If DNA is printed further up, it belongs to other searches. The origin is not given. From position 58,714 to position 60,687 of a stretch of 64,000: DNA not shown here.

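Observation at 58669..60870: Orphan 557-aa glycosyltransferase-like protein flanked by tRNA-Leu and a tRNA Pro-Arg-His cluster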

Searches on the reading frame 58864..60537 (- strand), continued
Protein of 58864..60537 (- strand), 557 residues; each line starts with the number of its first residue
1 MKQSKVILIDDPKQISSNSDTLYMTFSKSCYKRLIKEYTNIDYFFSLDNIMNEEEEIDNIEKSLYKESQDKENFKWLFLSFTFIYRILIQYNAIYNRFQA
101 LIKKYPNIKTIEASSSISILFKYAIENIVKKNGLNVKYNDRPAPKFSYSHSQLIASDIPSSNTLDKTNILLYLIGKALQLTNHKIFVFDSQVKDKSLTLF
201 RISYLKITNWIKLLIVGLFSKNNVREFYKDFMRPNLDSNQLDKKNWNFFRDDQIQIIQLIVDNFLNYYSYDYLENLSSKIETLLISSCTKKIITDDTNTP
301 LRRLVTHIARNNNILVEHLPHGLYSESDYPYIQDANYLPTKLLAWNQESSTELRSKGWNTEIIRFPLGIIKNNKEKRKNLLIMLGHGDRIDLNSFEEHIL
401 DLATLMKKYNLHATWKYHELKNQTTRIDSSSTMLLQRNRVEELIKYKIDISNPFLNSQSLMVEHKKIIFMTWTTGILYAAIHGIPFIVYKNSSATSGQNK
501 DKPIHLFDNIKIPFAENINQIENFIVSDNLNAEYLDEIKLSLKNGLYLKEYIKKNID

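Call 50: search_protein_families(library=pfam, alignment_id=A2, max_evalue=0.1)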
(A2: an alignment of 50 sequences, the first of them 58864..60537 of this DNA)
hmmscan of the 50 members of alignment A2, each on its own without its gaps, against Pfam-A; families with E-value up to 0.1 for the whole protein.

A. member 1, window:58864-60537:- (557 aa): 0 families

B. families by the number of members that match (of 50 scanned): 13 families
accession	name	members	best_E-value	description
PF02348.25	CTP_transf_3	1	3.8e-12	Cytidylyltransferase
PF02684.21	LpxB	1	0.0039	Lipid-A-disaccharide synthetase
PF12341.14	Mcl1_mid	1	0.011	Minichromosome loss protein, Mcl1, middle region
PF12804.13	NTP_transf_3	1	0.017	MobA-like NTP transferase domain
PF06743.20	FAST_1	1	0.018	FAST kinase-like protein, subdomain 1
PF02350.25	Epimerase_2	1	0.019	UDP-N-acetylglucosamine 2-epimerase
PF05985.16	EutC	1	0.029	Ethanolamine ammonia-lyase light chain (EutC)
PF19415.4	Astro_1A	1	0.04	Astrovirus transmembrane protein 1A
PF17598.7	DUF5494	1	0.043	Family of unknown function (DUF5494)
PF09907.15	HigB_toxin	1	0.047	HigB_toxin, RelE-like toxic component of a toxin-antitoxin system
PF02141.26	DENN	1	0.048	DENN (AEX-3) domain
PF01193.29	RNA_pol_L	1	0.051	RNA polymerase Rpb3/Rpb11 dimerisation domain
PF18430.7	DBD_HTH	1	0.083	Putative DNA-binding domain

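Call 51: search_protein_families(library=pfam, proteins=[P0061, P0066, P0059, P0047], max_evalue=0.1)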
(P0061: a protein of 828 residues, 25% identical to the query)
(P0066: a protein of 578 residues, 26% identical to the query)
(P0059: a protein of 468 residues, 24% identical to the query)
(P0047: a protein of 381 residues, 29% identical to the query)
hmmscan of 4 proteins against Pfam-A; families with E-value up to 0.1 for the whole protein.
P0061 (828 aa): 3 families
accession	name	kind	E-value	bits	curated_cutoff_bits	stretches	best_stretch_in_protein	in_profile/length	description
PF02348.25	CTP_transf_3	-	3.8e-12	46.9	22.6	1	4-137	1-133/217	Cytidylyltransferase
PF12804.13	NTP_transf_3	-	0.017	15.8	27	1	12-125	13-118/160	MobA-like NTP transferase domain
PF06743.20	FAST_1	-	0.018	15.3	27.4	0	188-221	11-46/72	FAST kinase-like protein, subdomain 1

P0066 (578 aa): 0 families

P0059 (468 aa): 0 families

P0047 (381 aa): 0 families

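Call 53: find_homologous_proteins(query=A2, max_evalue=0.001)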
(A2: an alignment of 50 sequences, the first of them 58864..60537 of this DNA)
Query A2 (50 sequences) (557 aa, profile of the alignment): 17 proteins with E <= 0.001 among 8000 candidates.
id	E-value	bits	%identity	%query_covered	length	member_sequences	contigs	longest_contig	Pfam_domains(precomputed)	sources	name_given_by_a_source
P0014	7.2e-145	502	78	100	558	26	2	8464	-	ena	-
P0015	2.6e-144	500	64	100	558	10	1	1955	-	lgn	-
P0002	1.2e-143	498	100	100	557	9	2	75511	-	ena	-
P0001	1.3e-143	498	100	100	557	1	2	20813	-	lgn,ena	-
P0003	4.4e-143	496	100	100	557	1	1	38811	-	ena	-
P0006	4.8e-143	496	99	100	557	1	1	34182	-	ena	-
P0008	5.3e-143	496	99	100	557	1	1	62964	-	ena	-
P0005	5.9e-143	496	99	100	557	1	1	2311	-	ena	-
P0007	8.2e-143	495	99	100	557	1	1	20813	-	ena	-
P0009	1.0e-142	495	99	100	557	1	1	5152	-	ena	-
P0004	1.1e-142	495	99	100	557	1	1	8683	-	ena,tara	tara:strand:+ start:179 stop:1852 length:1674 start_codon:yes stop_codon:yes gene_type:complete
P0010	1.1e-142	495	99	100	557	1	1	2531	-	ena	-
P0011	1.3e-142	494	99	100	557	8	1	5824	-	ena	-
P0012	6.4e-142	492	99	100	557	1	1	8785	-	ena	-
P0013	2.3e-141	490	98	100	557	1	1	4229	-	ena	-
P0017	6.9e-122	426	34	98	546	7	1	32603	-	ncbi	-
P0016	5.9e-92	327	66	61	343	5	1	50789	-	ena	-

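Call 55: search_solved_structures(query=A2, max_evalue=10, show_alignments=3)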
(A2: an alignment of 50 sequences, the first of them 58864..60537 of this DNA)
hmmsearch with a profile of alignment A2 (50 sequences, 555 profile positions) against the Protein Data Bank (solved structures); distinct sequences matched with E-value up to 10: 7.
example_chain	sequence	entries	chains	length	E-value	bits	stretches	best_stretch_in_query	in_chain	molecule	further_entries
2d0i_A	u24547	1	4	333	0.54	12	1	438-485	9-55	dehydrogenase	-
7cjx_A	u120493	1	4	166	0.61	11.9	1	476-497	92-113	UDP-glucuronosyltransferase 2B15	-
7yan_A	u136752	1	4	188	0.72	11.6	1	476-497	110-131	UDP-glucuronosyltransferase 2B17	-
6ipb_A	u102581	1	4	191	0.75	11.6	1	476-497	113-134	UDP-glucuronosyltransferase 2B15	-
2ks6_A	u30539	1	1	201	1.7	10.4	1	460-518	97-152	UDP-N-acetylglucosamine transferase subunit ALG13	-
2jzc_A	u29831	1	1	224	2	10.1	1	460-518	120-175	UDP-N-acetylglucosamine transferase subunit ALG13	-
3wz2_A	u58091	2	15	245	2.3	10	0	389-456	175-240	Uncharacterized protein | PbaA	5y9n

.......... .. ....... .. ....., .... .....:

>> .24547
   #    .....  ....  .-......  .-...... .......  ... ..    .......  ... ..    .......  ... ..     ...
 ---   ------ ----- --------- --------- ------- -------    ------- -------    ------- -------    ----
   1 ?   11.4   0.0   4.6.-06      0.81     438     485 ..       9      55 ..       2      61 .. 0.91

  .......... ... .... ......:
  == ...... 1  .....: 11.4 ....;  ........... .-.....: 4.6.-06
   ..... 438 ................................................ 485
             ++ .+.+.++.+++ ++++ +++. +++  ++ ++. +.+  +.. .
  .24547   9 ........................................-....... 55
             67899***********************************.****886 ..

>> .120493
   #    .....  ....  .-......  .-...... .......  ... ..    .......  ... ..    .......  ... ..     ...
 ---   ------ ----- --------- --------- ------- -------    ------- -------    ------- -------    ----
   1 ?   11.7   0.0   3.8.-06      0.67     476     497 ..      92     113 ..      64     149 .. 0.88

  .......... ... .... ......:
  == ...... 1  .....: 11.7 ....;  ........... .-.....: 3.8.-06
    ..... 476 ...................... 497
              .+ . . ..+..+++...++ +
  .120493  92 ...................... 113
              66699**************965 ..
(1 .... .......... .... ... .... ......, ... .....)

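Call 56: search_protein_families(library=ncbifam, alignment_id=A2, max_evalue=0.1)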
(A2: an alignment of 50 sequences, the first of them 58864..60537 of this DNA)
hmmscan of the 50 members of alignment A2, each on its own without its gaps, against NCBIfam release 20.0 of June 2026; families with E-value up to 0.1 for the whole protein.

A. member 1, window:58864-60537:- (557 aa): 0 families

B. families by the number of members that match (of 50 scanned): 14 families
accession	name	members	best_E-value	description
TIGR04326.1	O_ant_LIC13510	4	0.011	TIGR04326 family surface carbohydrate biosynthesis protein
NF046086.1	BFO_1060_trans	2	0.0073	BFO_1060 family glycosyltransferase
NF009905.0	PRK13368.1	1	9.8e-08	3-deoxy-manno-octulosonate cytidylyltransferase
NF003952.0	PRK05450.1-5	1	1.5e-07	3-deoxy-manno-octulosonate cytidylyltransferase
NF003948.0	PRK05450.1-1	1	1.4e-05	3-deoxy-manno-octulosonate cytidylyltransferase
TIGR00466.1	kdsB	1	6.3e-05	3-deoxy-manno-octulosonate cytidylyltransferase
NF003950.0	PRK05450.1-3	1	0.00092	3-deoxy-manno-octulosonate cytidylyltransferase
NF005437.0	PRK07024.1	1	0.017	SDR family oxidoreductase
TIGR03998.1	thiol_BshC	1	0.027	bacillithiol biosynthesis cysteine-adding enzyme BshC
NF041502.1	integrase_1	1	0.028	site-specific integrase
NF040852.1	nitrile_Arch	1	0.037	nitrilase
NF002671.0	PRK02395.1-3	1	0.041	hypothetical protein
TIGR01397.1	fliM_switch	1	0.056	flagellar motor switch protein FliM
TIGR01212.1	TIGR01212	1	0.089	tRNA modification radical SAM protein MnmL/YtqA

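Call 59: find_encoding_contigs(protein=P0061, flank=10000, max_places=3)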
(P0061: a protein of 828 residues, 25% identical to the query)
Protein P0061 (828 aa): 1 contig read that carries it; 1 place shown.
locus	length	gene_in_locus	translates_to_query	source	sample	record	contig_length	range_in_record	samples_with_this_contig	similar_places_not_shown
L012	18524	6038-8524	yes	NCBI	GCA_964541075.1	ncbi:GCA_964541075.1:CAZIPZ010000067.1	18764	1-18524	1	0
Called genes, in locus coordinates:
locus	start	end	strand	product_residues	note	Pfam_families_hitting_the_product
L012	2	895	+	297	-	?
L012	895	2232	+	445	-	-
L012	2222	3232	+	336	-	PF03102:NeuB, PF08666:SAF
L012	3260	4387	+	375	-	PF02350:Epimerase_2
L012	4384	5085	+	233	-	PF02348:CTP_transf_3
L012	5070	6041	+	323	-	PF00389:2-Hacid_dh, PF02826:2-Hacid_dh_C, PF22660:RS_preATP-grasp-like (faint)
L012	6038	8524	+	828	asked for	PF02348:CTP_transf_3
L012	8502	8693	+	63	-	-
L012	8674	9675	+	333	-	PF01973:MptE-like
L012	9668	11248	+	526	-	PF02310:B12-binding, PF04055:Radical_SAM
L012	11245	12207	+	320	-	PF05050:Methyltransf_21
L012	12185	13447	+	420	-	PF13439:Glyco_transf_4, PF13579:Glyco_trans_4_4, PF00534:Glycos_transf_1, PF13692:Glyco_trans_1_4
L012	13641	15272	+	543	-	PF07940:Hepar_II_III_C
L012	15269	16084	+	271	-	PF02719:Polysacc_synt_2 (faint), PF05368:NmrA (faint), PF01370:Epimerase, PF16363:GDP_Man_Dehyd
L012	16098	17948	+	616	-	PF13522:GATase_6, PF13537:GATase_7, PF00733:Asn_synthase, PF06508:QueC (weak)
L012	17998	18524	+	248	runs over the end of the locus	PF00535:Glycos_transf_2, PF10111:Glyco_tranf_2_2, PF13641:Glyco_tranf_2_3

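Call 60: find_encoding_contigs(protein=P0032, flank=10000, max_places=2)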
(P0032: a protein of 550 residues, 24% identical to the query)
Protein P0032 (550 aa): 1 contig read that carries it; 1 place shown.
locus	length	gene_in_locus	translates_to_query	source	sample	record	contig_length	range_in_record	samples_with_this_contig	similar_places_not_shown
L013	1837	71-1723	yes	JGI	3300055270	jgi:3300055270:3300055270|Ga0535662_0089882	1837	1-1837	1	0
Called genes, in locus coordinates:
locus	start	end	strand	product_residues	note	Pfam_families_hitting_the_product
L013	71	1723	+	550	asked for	-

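Call 61: find_encoding_contigs(protein=P0033, flank=10000, max_places=2)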
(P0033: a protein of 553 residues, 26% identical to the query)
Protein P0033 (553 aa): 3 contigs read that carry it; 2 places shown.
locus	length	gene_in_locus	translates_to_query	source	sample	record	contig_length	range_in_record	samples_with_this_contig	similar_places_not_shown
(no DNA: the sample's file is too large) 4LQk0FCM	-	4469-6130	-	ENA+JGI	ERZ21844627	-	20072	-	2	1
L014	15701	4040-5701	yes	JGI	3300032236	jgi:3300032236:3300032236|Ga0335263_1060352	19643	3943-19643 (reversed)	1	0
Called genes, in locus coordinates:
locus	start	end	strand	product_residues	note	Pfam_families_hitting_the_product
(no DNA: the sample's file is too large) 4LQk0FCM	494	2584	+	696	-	PF01757:Acyl_transf_3, PF19040:SGNH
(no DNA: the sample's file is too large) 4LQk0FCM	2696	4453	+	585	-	PF00664:ABC_membrane, PF02463:SMC_N, PF00005:ABC_tran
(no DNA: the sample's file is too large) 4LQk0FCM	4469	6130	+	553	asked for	-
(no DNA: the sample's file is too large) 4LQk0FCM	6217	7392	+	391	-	PF01041:DegT_DnrJ_EryC1, PF00155:Aminotran_1_2 (weak)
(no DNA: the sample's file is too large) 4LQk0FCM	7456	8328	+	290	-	PF00248:Aldo_ket_red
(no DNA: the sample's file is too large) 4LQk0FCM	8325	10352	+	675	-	PF02348:CTP_transf_3, PF00202:Aminotran_3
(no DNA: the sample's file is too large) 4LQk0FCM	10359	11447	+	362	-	-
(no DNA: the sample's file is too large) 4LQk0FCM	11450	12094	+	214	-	PF00551:Formyl_trans_N (weak)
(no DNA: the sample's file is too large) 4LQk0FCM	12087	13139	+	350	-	PF03102:NeuB, PF08666:SAF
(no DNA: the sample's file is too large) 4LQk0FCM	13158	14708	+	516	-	PF02310:B12-binding, PF04055:Radical_SAM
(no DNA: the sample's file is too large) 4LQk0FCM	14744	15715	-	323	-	PF00535:Glycos_transf_2, PF10111:Glyco_tranf_2_2, PF13641:Glyco_tranf_2_3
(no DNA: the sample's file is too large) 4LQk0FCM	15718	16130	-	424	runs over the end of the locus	PF13439:Glyco_transf_4, PF00534:Glycos_transf_1, PF13692:Glyco_trans_1_4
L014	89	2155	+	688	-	PF01757:Acyl_transf_3, PF19040:SGNH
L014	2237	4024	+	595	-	PF00664:ABC_membrane, PF02463:SMC_N, PF00005:ABC_tran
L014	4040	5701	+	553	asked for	-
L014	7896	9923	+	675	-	PF02348:CTP_transf_3, PF00202:Aminotran_3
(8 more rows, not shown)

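Call 62: find_encoding_contigs(protein=P0039, flank=10000, max_places=2)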
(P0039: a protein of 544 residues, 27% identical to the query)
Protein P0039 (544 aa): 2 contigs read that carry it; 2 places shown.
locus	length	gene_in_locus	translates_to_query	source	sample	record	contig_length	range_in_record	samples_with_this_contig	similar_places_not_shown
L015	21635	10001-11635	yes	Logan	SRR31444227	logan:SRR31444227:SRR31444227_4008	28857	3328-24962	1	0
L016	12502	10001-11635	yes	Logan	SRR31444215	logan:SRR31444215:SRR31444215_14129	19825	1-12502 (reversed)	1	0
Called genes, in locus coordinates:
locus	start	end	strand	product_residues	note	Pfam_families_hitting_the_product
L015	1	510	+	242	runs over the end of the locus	PF00106:adh_short, PF01370:Epimerase (weak), PF16363:GDP_Man_Dehyd (weak), PF13561:adh_short_C2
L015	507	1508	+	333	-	-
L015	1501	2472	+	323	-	PF01522:Polysacc_deac_1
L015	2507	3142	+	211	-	PF17836:PglD_N, PF25084:LbH_EIF2B (faint), PF25087:GMPPB_C (faint), PF00132:Hexapep, PF14602:Hexapep_2 (weak)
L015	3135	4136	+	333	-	PF03102:NeuB, PF08666:SAF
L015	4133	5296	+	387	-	PF02350:Epimerase_2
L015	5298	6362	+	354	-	PF00571:CBS (faint), PF00483:NTP_transferase, PF12804:NTP_transf_3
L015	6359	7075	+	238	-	PF02348:CTP_transf_3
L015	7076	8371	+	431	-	PF00202:Aminotran_3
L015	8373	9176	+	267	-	PF00795:CN_hydrolase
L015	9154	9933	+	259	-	PF00106:adh_short, PF08659:KR (weak), PF01370:Epimerase (weak), PF13561:adh_short_C2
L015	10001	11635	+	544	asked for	-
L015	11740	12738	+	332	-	PF00106:adh_short (weak), PF01073:3Beta_HSD, PF01370:Epimerase, PF02719:Polysacc_synt_2, PF04321:RmlD_sub_bind, PF05368:NmrA, PF13460:NAD_binding_10, PF16363:GDP_Man_Dehyd, +1 more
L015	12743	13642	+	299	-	PF01370:Epimerase, PF04321:RmlD_sub_bind, PF16363:GDP_Man_Dehyd, PF02719:Polysacc_synt_2 (weak), PF07993:NAD_binding_4 (weak)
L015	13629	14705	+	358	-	PF03102:NeuB, PF08666:SAF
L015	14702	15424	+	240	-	PF00535:Glycos_transf_2, PF10111:Glyco_tranf_2_2, PF13641:Glyco_tranf_2_3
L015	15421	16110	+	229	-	PF02585:PIG-L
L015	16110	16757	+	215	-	PF00551:Formyl_trans_N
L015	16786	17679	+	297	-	PF00248:Aldo_ket_red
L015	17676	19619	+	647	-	PF02348:CTP_transf_3, PF01041:DegT_DnrJ_EryC1, PF01276:OKR_DC_1 (weak)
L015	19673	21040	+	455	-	PF27908:Lept_O_ant_chp1 (weak)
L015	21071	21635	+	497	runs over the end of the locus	PF01943:Polysacc_synt, PF13440:Polysacc_synt_3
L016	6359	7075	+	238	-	PF02348:CTP_transf_3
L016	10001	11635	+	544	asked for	-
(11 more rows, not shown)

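Call 63: predict_structure(alignment_id=A2)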
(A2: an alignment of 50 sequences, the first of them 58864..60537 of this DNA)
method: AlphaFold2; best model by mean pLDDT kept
length: 557 residues; sequences in the alignment: 50
mean_pLDDT: 90.0   pTM: 0.91
mean pLDDT of the five models: 90.0, 90.0, 89.6, 89.0, 88.6
residues with pLDDT >= 90: 385; 70-90: 140; 50-70: 27; < 50: 5
segments of 3 or more residues with pLDDT < 50: 493-496
pLDDT, mean of each block of 10 residues (from residue 1): 82 80 93 92 92 91 96 95 95 96 95 93 96 96 82 88 92 96 91 85 90 81 73 88 96 96 95 97 97 95 98 96 90 94 96 96 85 82 88 91 95 90 72 92 95 91 95 92 92 50 81 90 91 92 88 81
secondary structure, 60 per line:
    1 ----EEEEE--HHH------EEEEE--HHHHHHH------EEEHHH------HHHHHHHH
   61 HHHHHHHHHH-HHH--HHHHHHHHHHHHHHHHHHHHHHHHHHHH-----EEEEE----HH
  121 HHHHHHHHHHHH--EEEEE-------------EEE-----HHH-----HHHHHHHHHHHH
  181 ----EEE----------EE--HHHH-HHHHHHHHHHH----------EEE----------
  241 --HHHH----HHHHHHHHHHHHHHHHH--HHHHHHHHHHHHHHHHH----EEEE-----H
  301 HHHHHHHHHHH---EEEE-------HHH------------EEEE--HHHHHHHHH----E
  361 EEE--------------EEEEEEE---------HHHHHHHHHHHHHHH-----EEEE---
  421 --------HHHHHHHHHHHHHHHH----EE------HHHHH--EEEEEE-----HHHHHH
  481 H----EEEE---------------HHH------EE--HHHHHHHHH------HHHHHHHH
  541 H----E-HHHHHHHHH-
elements in order: E5-9 E21-25 H28-34 E41-43 H53-70 H77-104 E110-114 H119-132 E135-139 E153-155 H169-180 E185-187 H202-205 H207-217 E228-230 H243-246 H251-267 H270-286 E291-294 H300-311 E315-318 E341-344 H347-355 E360-363 E378-384 H394-408 E414-417 H429-444 H457-461 E464-469 H475-481 E486-489 H518-526 H533-541 H548-556
